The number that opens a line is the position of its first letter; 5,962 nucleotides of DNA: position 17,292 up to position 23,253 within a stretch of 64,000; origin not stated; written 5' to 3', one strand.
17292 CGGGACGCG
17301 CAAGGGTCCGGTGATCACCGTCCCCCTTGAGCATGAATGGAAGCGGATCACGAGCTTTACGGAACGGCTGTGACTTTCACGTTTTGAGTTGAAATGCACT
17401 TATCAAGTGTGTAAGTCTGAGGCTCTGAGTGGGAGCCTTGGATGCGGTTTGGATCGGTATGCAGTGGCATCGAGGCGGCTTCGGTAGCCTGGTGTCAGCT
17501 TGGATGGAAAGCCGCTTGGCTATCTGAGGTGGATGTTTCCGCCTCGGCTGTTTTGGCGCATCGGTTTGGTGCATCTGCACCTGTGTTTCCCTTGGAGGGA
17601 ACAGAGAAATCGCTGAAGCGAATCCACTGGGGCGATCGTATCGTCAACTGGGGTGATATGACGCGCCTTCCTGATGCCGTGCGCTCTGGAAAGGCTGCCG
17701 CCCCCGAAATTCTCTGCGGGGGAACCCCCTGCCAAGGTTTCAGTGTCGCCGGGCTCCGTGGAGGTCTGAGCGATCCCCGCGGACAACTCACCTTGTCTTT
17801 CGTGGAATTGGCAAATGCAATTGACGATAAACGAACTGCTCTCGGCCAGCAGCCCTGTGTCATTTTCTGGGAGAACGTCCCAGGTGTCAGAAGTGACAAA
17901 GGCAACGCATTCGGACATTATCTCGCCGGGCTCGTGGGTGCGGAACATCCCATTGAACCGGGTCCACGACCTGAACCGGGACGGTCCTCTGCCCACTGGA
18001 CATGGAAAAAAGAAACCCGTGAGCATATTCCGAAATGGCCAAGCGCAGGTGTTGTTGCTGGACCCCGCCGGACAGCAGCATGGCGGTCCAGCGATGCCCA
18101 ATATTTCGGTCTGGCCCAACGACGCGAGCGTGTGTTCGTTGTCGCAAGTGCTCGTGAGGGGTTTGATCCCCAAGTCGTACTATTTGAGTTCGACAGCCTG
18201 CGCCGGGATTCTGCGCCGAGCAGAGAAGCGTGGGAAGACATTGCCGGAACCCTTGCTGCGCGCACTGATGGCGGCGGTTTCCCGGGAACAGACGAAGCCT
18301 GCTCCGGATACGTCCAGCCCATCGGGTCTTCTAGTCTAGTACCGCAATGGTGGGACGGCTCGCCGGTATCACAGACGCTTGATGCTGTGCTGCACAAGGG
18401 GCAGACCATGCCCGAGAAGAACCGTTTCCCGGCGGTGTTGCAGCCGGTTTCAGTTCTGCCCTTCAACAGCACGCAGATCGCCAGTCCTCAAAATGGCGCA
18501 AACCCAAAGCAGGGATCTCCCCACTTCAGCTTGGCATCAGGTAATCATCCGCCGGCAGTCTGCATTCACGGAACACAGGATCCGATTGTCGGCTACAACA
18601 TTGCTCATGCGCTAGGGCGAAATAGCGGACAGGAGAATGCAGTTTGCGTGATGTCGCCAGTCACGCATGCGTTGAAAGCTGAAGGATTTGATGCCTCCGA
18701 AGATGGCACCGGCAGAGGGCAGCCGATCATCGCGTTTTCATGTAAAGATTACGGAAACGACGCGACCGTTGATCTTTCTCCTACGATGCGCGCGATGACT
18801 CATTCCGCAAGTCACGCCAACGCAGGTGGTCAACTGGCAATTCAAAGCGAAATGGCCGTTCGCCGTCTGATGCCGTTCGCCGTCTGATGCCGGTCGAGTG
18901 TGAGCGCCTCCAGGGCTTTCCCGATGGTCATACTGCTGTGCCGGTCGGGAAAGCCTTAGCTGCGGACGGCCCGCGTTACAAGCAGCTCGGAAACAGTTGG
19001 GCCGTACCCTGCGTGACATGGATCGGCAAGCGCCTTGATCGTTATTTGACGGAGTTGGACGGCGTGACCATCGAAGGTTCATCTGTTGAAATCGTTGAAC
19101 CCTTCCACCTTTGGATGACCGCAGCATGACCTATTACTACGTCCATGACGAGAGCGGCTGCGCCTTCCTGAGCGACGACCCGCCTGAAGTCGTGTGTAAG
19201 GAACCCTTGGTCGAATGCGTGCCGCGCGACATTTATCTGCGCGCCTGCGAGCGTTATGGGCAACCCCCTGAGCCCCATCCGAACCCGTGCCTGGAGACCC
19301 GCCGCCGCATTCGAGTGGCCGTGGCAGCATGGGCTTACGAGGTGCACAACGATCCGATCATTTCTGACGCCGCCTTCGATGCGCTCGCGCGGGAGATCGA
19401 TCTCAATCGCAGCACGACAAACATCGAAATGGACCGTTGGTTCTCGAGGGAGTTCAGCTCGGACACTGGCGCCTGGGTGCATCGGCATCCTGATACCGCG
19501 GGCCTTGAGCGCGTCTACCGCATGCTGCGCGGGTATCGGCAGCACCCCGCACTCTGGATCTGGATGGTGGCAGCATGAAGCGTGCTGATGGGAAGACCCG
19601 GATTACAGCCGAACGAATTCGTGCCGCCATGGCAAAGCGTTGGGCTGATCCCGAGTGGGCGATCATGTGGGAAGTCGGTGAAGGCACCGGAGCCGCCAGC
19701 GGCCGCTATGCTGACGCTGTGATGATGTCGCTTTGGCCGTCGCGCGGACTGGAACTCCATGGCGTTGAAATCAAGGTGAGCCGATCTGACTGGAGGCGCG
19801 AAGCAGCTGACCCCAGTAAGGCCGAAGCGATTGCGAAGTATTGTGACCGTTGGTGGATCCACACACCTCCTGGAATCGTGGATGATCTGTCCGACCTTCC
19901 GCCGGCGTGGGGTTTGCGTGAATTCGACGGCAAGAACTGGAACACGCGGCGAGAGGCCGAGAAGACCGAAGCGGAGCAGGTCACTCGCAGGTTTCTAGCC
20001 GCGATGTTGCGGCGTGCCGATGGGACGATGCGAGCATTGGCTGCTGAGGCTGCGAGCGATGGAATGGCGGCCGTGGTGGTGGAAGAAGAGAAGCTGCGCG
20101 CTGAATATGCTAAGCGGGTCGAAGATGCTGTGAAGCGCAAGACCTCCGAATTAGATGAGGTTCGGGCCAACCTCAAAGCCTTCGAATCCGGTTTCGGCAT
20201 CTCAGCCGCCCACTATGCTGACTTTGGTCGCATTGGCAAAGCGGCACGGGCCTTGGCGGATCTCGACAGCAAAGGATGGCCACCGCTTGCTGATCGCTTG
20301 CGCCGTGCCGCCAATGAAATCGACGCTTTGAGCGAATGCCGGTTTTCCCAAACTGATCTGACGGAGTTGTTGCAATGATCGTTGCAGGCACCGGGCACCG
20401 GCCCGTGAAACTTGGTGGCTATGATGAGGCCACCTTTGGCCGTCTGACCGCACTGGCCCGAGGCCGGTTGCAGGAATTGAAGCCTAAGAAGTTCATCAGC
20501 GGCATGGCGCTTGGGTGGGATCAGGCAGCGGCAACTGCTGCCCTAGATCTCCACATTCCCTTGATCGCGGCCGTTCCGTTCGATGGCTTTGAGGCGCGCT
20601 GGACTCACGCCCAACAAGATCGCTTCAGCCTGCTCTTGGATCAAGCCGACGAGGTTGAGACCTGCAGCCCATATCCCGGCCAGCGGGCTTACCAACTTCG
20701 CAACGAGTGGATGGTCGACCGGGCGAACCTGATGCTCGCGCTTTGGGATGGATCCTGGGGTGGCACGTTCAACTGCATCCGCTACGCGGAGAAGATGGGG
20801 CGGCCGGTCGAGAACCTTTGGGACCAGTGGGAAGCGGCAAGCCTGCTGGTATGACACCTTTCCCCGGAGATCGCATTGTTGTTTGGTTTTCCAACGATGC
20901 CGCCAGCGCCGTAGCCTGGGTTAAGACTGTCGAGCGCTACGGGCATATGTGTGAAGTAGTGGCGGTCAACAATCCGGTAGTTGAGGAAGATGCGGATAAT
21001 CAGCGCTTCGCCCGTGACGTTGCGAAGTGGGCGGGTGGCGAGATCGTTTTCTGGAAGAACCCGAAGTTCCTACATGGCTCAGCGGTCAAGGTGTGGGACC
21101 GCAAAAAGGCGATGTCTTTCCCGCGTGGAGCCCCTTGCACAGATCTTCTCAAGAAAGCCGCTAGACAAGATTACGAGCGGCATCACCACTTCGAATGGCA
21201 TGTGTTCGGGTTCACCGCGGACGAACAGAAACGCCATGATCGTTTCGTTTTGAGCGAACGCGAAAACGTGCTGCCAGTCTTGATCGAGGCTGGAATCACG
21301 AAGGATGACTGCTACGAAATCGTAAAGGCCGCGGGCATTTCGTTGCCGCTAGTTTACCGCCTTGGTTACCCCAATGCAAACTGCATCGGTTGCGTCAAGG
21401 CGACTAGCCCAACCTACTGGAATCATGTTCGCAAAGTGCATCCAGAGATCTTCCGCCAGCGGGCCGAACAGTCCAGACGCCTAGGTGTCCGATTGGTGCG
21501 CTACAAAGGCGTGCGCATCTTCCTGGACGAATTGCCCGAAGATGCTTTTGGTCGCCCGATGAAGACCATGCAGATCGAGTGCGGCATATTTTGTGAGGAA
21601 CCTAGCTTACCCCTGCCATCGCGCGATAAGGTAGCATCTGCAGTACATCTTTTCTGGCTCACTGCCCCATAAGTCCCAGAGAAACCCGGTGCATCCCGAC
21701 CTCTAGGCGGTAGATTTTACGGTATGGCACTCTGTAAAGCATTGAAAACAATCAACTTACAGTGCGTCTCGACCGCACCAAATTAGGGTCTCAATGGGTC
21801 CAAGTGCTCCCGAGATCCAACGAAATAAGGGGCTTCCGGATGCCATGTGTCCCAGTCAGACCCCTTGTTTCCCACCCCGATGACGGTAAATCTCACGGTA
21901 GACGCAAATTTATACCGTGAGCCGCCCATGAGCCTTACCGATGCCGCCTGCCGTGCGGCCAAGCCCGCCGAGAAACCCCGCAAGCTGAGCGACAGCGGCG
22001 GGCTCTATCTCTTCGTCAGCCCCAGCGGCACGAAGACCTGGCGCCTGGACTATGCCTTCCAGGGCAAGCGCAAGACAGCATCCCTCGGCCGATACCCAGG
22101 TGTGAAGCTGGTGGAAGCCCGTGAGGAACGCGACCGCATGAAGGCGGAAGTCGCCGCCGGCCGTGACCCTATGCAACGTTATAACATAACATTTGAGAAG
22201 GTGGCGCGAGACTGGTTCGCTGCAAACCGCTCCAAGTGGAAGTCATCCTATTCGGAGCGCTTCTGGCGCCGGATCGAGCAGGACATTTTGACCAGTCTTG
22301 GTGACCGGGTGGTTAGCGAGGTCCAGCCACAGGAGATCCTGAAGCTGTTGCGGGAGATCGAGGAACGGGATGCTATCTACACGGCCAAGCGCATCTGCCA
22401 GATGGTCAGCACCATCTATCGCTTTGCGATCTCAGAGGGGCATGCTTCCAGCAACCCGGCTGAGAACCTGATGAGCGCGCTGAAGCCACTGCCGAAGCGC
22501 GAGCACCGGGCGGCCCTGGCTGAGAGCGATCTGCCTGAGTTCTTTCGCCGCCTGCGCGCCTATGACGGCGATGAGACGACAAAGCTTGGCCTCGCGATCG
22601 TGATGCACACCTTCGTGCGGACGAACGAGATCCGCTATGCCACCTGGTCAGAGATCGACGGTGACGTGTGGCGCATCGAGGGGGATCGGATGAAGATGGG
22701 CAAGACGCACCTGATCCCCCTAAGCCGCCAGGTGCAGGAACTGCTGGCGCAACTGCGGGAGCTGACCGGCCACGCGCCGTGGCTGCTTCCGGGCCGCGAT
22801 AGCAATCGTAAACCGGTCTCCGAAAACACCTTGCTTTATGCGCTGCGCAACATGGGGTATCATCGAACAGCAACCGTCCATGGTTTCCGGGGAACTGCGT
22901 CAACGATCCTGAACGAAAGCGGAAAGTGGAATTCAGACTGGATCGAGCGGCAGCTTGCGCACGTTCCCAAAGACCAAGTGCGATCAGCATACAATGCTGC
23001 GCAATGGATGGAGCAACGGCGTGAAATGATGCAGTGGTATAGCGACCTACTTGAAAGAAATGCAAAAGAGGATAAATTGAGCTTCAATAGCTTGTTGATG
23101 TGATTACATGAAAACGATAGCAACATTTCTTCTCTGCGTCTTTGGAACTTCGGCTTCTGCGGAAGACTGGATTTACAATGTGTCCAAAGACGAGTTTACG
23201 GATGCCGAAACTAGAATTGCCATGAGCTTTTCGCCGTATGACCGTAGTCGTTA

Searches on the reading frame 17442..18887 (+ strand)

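Call 9: search_protein_families(library=pfam, proteins=[window:17442-18887:+], max_evalue=0.01)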
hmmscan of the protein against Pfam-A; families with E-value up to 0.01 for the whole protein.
window:17442-18887:+ (481 aa): 1 family
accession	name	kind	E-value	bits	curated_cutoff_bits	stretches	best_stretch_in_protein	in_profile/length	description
PF00145.23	DNA_methylase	-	2.7e-19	70.2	22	1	1-159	1-125/324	C-5 cytosine-specific DNA methylase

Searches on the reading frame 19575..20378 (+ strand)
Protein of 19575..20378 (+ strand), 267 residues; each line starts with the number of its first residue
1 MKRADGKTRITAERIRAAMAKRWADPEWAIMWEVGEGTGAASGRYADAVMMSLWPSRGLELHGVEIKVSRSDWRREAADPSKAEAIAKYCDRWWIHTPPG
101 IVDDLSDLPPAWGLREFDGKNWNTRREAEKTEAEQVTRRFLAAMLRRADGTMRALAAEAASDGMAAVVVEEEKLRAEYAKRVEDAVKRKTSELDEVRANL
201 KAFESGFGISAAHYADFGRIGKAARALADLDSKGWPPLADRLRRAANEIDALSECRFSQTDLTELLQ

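Call 9: search_protein_families(library=pfam, proteins=[window:19575-20378:+], max_evalue=0.01)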
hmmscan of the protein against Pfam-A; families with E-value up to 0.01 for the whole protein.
window:19575-20378:+ (267 aa): 0 families

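Call 19: search_protein_families(library=phrogs, proteins=[window:19575-20378:+], max_evalue=0.01)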
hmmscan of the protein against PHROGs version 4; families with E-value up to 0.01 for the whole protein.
window:19575-20378:+ (267 aa): 3 families
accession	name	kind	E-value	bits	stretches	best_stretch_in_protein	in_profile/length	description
phrog_14517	-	unknown function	1.9e-45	156.6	1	10-209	4-210/296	-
phrog_5429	-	DNA, RNA and nucleotide metabolism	3.8e-21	76.8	1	9-152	3-165/176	DNA repair protein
phrog_2776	-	unknown function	5.8e-07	30.4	1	61-161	56-152/181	-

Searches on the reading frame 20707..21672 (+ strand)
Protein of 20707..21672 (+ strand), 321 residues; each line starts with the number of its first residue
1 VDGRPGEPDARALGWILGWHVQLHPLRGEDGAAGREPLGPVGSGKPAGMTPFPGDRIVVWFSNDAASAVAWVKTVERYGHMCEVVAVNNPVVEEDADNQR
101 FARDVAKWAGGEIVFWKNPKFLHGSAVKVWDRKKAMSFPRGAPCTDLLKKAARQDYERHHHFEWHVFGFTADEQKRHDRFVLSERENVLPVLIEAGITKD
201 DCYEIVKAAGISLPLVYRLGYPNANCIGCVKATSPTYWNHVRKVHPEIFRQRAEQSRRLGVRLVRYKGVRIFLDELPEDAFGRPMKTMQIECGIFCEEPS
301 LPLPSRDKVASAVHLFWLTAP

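Call 10: search_protein_families(library=pfam, proteins=[window:20707-21672:+], max_evalue=0.01)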
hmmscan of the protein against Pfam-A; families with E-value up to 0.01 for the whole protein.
window:20707-21672:+ (321 aa): 0 families

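Call 40: search_protein_families(library=phrogs, proteins=[window:20707-21672:+], max_evalue=0.001)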
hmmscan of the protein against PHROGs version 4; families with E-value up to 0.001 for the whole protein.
window:20707-21672:+ (321 aa): 1 family
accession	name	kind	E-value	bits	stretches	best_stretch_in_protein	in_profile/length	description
phrog_424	-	moron, auxiliary metabolic gene and host takeover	2.3e-38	133.3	1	53-302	159-420/460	phosphoadenosine phosphosulfate reductase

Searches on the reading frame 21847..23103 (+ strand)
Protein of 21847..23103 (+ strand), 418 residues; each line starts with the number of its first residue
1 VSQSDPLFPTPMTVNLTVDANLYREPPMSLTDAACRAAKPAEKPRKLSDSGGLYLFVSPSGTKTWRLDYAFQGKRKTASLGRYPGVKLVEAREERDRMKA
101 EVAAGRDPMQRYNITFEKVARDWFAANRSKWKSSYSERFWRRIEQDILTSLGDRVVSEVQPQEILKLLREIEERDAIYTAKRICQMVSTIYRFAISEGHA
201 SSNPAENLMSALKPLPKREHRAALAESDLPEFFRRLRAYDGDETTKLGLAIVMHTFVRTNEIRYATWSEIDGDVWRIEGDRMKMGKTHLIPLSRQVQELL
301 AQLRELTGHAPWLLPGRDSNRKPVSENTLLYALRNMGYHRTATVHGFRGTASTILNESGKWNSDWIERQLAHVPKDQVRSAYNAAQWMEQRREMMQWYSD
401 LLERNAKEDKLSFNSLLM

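Call 9: search_protein_families(library=pfam, proteins=[window:21847-23103:+], max_evalue=0.01)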
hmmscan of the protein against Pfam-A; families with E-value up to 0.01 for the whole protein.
window:21847-23103:+ (418 aa): 3 families
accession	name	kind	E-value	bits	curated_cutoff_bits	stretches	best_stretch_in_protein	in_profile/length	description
PF22022.2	Phage_int_M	-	9.1e-27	93.6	27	1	116-210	1-95/96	Phage integrase central domain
PF13356.12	Arm-DNA-bind_3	-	4e-25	88.2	27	1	30-110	1-78/83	Arm DNA-binding domain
PF00589.27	Phage_integrase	-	5e-15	56.1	27.1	1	241-385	20-168/172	Phage integrase family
